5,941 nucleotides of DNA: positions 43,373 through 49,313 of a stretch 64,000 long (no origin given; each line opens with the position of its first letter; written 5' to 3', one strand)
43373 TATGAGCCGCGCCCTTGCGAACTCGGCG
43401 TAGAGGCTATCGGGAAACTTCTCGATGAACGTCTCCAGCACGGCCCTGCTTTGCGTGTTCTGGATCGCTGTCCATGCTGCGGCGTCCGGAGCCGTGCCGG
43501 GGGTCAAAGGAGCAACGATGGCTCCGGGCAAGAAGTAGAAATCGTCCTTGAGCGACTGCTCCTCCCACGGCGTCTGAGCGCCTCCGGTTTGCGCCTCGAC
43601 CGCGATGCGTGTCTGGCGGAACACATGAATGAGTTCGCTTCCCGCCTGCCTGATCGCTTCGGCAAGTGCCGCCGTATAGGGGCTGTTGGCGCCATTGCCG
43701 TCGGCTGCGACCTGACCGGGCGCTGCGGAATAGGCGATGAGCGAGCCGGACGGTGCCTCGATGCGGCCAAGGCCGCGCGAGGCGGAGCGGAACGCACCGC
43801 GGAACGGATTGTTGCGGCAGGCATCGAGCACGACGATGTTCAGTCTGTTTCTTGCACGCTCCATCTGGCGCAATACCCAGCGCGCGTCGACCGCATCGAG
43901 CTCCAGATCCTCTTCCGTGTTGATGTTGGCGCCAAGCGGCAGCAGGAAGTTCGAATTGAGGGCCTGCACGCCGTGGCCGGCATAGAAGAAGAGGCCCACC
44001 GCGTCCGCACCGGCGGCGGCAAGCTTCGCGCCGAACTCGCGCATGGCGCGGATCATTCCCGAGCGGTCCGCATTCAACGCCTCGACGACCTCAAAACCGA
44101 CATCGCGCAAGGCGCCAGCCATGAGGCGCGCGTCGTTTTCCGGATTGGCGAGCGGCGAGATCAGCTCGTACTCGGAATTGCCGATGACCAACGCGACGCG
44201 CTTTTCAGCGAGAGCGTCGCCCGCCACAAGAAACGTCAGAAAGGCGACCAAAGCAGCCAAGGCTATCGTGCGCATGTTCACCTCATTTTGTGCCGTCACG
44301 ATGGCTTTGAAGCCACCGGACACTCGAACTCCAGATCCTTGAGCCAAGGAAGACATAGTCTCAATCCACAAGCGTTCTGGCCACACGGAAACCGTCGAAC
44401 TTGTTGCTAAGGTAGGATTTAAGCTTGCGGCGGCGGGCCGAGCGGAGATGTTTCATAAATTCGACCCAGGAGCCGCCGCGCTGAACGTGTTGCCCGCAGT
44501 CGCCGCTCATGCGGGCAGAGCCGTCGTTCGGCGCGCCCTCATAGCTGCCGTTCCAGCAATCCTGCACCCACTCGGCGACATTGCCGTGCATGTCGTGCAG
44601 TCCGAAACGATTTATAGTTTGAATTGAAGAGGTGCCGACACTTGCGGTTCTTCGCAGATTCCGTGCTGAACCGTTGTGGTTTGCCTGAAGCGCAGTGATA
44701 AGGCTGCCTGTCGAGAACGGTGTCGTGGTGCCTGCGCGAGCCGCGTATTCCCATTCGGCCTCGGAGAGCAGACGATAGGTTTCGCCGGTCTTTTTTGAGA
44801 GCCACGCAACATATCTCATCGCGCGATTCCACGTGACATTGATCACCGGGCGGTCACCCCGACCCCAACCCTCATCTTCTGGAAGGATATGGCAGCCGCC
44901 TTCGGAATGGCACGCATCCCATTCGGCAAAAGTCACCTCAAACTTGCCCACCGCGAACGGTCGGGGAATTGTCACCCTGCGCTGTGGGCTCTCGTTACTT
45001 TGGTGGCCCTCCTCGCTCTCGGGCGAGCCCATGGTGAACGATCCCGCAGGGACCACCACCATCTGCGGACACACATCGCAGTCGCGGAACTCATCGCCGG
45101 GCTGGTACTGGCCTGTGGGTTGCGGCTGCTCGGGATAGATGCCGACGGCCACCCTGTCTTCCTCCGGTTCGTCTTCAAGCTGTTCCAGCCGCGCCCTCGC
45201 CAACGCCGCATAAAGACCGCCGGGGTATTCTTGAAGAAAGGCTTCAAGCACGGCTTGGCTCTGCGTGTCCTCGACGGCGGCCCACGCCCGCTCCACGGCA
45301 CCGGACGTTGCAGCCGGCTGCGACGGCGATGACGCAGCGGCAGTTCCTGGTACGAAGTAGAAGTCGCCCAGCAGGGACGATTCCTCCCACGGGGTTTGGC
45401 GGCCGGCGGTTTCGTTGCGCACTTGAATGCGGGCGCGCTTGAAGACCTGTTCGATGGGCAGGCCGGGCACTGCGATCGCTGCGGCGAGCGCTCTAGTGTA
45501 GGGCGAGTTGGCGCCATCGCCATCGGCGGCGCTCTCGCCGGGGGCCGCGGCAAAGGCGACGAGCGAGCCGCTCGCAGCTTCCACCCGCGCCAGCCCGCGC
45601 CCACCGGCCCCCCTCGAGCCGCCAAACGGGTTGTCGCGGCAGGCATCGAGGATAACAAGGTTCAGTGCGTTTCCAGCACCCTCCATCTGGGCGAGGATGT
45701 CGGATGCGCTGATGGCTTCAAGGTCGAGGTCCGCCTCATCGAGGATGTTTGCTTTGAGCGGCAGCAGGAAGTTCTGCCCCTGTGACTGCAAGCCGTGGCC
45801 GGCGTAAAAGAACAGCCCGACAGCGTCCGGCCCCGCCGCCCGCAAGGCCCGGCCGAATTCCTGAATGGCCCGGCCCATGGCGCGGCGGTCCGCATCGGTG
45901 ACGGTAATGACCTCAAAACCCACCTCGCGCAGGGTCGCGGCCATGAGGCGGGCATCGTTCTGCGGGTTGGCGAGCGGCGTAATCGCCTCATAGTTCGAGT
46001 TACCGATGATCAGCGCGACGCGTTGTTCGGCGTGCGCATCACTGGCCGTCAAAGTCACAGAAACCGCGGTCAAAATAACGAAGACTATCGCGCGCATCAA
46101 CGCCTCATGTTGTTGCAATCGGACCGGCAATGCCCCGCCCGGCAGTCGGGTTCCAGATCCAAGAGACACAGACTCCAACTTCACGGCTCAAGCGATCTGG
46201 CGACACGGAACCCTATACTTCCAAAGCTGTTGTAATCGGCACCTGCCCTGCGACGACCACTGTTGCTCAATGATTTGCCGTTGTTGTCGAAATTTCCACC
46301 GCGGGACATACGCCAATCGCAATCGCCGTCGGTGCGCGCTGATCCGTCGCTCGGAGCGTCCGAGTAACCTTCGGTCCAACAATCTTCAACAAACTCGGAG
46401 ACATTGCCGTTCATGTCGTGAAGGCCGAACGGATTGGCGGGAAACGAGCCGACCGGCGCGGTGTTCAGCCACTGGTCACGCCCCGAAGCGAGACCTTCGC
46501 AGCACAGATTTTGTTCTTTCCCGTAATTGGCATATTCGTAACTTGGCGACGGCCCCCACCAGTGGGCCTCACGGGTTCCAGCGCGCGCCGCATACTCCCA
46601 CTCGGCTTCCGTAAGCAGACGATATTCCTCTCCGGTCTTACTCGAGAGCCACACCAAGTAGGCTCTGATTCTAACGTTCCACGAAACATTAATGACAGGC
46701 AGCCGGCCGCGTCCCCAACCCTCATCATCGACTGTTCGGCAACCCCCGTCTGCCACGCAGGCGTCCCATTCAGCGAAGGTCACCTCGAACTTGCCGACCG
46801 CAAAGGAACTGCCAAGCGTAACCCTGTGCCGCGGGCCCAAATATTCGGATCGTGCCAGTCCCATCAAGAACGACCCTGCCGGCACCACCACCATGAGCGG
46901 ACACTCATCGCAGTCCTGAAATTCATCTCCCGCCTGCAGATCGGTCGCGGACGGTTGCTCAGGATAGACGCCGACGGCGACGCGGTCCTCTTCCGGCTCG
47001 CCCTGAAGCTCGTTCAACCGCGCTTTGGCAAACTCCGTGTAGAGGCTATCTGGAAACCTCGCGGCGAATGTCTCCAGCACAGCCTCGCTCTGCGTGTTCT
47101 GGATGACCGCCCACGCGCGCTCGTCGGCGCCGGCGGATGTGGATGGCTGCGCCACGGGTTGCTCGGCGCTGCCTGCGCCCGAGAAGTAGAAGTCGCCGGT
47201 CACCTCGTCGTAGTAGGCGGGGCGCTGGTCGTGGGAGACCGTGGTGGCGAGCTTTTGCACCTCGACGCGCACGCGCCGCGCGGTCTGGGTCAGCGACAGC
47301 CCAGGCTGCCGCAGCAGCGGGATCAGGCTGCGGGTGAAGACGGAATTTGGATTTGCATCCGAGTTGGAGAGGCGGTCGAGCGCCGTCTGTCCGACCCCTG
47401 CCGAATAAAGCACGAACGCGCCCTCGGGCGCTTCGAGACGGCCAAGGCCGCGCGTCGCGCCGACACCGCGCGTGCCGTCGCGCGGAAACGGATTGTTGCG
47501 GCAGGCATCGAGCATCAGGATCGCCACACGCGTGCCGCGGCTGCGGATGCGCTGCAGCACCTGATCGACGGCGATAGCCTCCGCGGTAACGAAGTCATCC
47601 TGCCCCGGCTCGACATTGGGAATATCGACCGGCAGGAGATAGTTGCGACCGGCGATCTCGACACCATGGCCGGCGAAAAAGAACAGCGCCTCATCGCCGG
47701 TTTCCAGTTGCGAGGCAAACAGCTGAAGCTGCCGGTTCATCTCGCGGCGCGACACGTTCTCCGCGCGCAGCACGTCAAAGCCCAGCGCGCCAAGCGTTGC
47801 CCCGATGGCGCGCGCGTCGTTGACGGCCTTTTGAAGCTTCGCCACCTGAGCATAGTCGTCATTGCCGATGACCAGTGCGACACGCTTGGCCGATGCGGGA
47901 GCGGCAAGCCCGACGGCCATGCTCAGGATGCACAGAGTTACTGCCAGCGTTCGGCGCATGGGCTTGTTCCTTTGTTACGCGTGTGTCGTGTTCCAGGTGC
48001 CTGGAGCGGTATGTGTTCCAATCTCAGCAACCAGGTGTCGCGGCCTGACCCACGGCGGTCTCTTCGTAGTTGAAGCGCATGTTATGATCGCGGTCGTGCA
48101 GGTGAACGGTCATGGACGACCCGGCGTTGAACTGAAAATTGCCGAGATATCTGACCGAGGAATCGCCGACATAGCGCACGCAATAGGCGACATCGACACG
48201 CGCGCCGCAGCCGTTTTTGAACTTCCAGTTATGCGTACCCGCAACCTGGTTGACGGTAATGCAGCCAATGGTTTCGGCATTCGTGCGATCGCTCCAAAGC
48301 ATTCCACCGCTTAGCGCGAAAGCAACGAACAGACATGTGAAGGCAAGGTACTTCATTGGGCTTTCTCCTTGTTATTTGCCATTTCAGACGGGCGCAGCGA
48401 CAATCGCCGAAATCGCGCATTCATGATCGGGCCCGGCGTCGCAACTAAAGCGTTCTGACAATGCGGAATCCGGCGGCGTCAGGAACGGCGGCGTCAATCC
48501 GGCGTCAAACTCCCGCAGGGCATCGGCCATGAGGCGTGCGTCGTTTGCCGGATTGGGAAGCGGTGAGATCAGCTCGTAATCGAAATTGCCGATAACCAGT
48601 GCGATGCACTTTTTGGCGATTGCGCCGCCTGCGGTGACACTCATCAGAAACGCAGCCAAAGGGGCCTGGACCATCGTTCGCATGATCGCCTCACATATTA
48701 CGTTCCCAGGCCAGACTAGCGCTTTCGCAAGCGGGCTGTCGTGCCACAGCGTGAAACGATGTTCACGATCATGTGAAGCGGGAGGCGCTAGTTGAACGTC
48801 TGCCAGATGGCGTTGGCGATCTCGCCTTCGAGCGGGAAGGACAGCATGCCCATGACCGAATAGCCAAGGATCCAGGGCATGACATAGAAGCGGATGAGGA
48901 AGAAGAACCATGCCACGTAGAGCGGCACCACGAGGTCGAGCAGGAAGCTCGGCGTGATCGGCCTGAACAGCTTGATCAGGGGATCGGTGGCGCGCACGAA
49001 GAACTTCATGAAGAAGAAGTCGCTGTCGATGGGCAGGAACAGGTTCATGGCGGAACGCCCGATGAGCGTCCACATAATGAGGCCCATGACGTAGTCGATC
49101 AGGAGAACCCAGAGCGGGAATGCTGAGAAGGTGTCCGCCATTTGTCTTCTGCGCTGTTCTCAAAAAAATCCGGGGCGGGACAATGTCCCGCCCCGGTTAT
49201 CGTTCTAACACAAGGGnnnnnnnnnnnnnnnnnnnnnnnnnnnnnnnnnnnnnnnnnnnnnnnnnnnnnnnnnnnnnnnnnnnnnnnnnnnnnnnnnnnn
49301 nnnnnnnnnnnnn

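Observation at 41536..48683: Tandem array of secreted caspase-CLec(FGE) proteins: a candidate periplasmic sensor-protease system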

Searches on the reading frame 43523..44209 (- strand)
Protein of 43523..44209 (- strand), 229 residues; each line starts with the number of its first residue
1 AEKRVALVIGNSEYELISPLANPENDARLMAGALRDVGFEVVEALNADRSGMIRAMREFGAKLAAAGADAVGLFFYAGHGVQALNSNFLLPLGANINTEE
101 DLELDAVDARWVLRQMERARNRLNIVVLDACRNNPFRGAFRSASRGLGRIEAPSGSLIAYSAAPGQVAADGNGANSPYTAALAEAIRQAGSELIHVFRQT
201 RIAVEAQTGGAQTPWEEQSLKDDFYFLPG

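Call 41: search_solved_structures(query=window:43523-44209:-, max_evalue=0.001, show_alignments=2)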
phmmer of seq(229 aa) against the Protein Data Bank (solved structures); distinct sequences matched with E-value up to 0.001: 11.
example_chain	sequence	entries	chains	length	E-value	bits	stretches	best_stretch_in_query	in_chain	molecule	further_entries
3v4o_A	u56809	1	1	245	2e-10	43.9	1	2-134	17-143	Mucosa-associated lymphoid tissue lymphoma translocation protein 1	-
9mkc_A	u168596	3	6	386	5.5e-10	42.5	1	2-134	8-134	Mucosa-associated lymphoid tissue lymphoma translocation protein 1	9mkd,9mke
8v4x_A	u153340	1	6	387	5.6e-10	42.5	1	2-134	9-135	Mucosa-associated lymphoid tissue lymphoma translocation protein 1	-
7pav_A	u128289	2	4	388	5.6e-10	42.5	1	2-134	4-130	Mucosa-associated lymphoid tissue lymphoma translocation protein 1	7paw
4i1p_A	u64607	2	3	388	5.6e-10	42.5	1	2-134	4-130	Mucosa-associated lymphoid tissue lymphoma translocation protein 1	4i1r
3v55_A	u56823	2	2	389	5.6e-10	42.4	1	2-134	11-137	Mucosa-associated lymphoid tissue lymphoma translocation protein 1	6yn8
3uo8_B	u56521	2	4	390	5.7e-10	42.4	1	2-134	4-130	Mucosa-associated lymphoid tissue lymphoma translocation protein 1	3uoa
38go_A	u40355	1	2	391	5.7e-10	42.4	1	2-134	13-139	Mucosa-associated lymphoid tissue lymphoma translocation protein 1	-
6f7i_A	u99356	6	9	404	6e-10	42.3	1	2-134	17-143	Mucosa-associated lymphoid tissue lymphoma translocation protein 1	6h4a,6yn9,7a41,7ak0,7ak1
3v4l_A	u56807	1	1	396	7.8e-10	42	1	2-134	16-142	Mucosa-associated lymphoid tissue lymphoma translocation protein 1 homolog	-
8wra_A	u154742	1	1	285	0.00047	23.1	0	3-228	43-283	Caspase-1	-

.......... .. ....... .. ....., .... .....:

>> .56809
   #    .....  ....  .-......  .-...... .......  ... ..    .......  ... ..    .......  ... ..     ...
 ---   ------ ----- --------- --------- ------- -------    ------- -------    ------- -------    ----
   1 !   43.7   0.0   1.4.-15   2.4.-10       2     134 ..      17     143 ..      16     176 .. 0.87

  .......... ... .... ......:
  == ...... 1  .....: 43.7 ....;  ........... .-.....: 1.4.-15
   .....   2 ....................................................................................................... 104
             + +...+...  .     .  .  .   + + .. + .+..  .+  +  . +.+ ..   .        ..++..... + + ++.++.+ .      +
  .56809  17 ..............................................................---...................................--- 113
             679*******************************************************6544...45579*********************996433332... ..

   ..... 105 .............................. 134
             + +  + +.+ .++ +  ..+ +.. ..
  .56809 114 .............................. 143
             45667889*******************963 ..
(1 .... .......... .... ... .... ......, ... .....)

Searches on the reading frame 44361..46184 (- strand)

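Call 3: search_protein_families(library=pfam, proteins=[window:44361-46184:-], max_evalue=0.01)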
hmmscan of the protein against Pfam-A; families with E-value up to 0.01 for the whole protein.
window:44361-46184:- (607 aa): 2 families
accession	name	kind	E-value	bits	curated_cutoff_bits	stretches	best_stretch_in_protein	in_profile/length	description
PF03781.23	FGE-sulfatase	-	2.1e-48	165.6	23.3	1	372-603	2-255/255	Sulfatase-modifying factor enzyme 1-like domain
PF00656.27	Peptidase_C14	-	6.3e-40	137.7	21.4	1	55-276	2-233/233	Caspase domain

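Call 4: search_protein_families(library=ncbifam, proteins=[window:44361-46184:-], max_evalue=0.01)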
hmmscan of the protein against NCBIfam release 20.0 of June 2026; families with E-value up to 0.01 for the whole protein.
window:44361-46184:- (607 aa): 9 families
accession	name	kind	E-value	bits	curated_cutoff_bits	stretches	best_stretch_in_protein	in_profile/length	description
NF051459.1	pyoverdine_PvdO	equivalog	1.2e-65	221.4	500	1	353-605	14-280/280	dihydropyoverdine dehydrogenase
TIGR03525.2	GldK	equivalog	1.5e-23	83.8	350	1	444-604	219-406/408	T9SS ring complex lipoprotein PorK/GldK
NF047832.1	caspase_w_EACC1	subfamily_domain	6.3e-18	65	140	1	56-237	2-184/211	caspase, EACC1-associated type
TIGR03440.2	egtB_TIGR03440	equivalog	5.6e-13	48.8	360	1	444-602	273-413/413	ergothioneine biosynthesis protein EgtB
TIGR03524.1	GldJ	equivalog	2.5e-10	39.7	458.2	1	524-545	345-366/559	gliding motility lipoprotein GldJ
TIGR04344.1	ovoA_Nterm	equivalog_domain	3.3e-09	36.1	400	1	448-601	298-443/444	5-histidylcysteine sulfoxide synthase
NF041186.1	SenA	equivalog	4.6e-08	32.8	420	1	444-602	270-381/382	selenoneine synthase SenA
TIGR02171.1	Fb_sc_TIGR02171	subfamily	3.9e-07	28.5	544.35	1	468-587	157-262/912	TIGR02171 family lipoprotein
TIGR03530.1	GldJ_short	equivalog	0.00076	18.5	382.9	0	524-545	297-318/396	gliding motility lipoprotein GldJ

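Call 51: search_protein_families(library=padloc, proteins=[window:44361-46097:-], max_evalue=0.001)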
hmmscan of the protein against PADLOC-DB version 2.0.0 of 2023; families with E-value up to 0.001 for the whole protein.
window:44361-46097:- (578 aa): 1 family
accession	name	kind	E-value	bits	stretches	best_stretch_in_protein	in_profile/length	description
PDLC02987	caspase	-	4.2e-12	44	1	28-210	5-130/453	-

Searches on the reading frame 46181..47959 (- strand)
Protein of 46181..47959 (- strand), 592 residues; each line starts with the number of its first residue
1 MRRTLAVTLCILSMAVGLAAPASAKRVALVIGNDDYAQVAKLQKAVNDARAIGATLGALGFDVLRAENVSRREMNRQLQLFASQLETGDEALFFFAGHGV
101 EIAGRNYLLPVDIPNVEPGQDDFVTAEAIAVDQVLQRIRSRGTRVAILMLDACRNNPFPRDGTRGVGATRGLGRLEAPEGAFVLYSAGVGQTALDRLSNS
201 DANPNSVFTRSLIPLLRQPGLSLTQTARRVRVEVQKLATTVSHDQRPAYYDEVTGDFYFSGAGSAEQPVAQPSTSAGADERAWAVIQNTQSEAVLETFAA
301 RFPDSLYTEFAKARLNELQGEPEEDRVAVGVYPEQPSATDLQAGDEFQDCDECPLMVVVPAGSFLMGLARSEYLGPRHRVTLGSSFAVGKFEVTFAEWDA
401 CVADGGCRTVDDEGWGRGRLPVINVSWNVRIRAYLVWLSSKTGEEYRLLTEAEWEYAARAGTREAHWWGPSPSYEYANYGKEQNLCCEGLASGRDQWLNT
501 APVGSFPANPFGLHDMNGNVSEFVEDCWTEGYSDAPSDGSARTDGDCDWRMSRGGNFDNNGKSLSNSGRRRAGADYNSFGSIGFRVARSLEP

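Call 3: search_protein_families(library=pfam, proteins=[window:46181-47959:-], max_evalue=0.01)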
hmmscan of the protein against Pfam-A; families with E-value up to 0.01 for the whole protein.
window:46181-47959:- (592 aa): 2 families
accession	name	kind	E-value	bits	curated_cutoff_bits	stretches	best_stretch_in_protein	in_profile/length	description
PF03781.23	FGE-sulfatase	-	1.3e-43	150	23.3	1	353-588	2-255/255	Sulfatase-modifying factor enzyme 1-like domain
PF00656.27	Peptidase_C14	-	4e-33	115.5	21.4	1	25-258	1-233/233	Caspase domain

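Call 4: search_protein_families(library=ncbifam, proteins=[window:46181-47959:-], max_evalue=0.01)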
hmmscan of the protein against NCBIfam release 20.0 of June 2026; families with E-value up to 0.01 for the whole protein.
window:46181-47959:- (592 aa): 8 families
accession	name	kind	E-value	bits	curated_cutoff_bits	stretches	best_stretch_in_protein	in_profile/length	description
NF051459.1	pyoverdine_PvdO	equivalog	5.7e-53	179.8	500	1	336-590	16-280/280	dihydropyoverdine dehydrogenase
TIGR03525.2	GldK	equivalog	1.7e-18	67.2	350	1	440-589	250-406/408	T9SS ring complex lipoprotein PorK/GldK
NF047832.1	caspase_w_EACC1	subfamily_domain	8e-16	58.2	140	1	27-218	2-186/211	caspase, EACC1-associated type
TIGR03524.1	GldJ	equivalog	1.9e-08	33.5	458.2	1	444-528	262-365/559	gliding motility lipoprotein GldJ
TIGR02171.1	Fb_sc_TIGR02171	subfamily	2.9e-06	25.6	544.35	1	444-570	157-261/912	TIGR02171 family lipoprotein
TIGR04344.1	ovoA_Nterm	equivalog_domain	4.9e-05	22.4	400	1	431-571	305-430/444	5-histidylcysteine sulfoxide synthase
TIGR03530.1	GldJ_short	equivalog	0.00056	18.9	382.9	0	498-529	287-318/396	gliding motility lipoprotein GldJ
TIGR03440.2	egtB_TIGR03440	equivalog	0.00089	18.5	360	0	421-523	275-347/413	ergothioneine biosynthesis protein EgtB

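Call 51: search_protein_families(library=padloc, proteins=[window:46181-47959:-], max_evalue=0.001)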
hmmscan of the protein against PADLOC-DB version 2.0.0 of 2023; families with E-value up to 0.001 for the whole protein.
window:46181-47959:- (592 aa): 1 family
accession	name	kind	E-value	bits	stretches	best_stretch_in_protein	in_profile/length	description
PDLC02987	caspase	-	1.8e-16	58.4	1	28-258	5-158/453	-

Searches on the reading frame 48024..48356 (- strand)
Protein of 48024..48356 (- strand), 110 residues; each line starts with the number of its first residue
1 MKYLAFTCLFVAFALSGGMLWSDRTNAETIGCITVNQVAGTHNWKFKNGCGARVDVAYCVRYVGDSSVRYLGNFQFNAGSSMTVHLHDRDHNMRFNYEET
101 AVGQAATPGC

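Call 3: search_protein_families(library=pfam, proteins=[window:48024-48356:-], max_evalue=0.01)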
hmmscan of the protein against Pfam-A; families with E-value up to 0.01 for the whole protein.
window:48024-48356:- (110 aa): 0 families

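Call 4: search_protein_families(library=ncbifam, proteins=[window:48024-48356:-], max_evalue=0.01)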
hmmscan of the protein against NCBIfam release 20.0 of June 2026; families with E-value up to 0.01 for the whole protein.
window:48024-48356:- (110 aa): 0 families

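Call 51: search_protein_families(library=padloc, proteins=[window:48024-48356:-], max_evalue=0.001)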
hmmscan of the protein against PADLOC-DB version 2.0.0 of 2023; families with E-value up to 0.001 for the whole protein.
window:48024-48356:- (110 aa): 0 families

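Call 65: find_homologous_proteins(query=window:48024-48356:-, max_evalue=0.001)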
Query window:48024-48356:- (110 aa): 1 proteins with E <= 0.001 among 7 candidates.
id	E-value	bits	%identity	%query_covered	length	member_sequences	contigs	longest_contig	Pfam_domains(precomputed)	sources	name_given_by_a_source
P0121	2.3e-71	255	100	100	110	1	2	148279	-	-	-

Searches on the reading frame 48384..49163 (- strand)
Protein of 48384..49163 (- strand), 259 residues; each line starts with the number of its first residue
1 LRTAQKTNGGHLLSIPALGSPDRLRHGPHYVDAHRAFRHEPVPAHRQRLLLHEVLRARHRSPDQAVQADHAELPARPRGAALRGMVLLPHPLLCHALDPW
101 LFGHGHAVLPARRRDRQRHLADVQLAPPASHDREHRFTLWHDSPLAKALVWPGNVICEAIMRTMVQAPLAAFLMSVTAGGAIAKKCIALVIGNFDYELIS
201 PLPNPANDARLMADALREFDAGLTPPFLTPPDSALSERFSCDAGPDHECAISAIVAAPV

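Call 3: search_protein_families(library=pfam, proteins=[window:48384-49163:-], max_evalue=0.01)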
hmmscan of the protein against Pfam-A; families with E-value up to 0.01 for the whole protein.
window:48384-49163:- (259 aa): 1 family
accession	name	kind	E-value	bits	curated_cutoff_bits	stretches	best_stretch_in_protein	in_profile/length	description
PF00656.27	Peptidase_C14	-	0.00073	19.7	21.4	1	186-219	2-36/233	Caspase domain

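Call 4: search_protein_families(library=ncbifam, proteins=[window:48384-49163:-], max_evalue=0.01)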
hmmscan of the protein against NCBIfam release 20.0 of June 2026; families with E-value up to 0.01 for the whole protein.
window:48384-49163:- (259 aa): 0 families

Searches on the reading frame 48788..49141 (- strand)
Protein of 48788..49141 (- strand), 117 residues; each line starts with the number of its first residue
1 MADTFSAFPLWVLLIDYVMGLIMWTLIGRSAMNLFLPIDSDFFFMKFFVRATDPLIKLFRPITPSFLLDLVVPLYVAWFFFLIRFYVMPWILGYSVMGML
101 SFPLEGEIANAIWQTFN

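Call 66: search_protein_families(library=pfam, proteins=[window:48788-49141:-], max_evalue=0.001)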
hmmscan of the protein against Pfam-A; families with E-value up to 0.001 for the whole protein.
window:48788-49141:- (117 aa): 1 family
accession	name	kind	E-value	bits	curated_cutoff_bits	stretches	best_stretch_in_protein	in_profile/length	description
PF02325.22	YGGT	-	0.00053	20.8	27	1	17-83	2-66/70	YGGT family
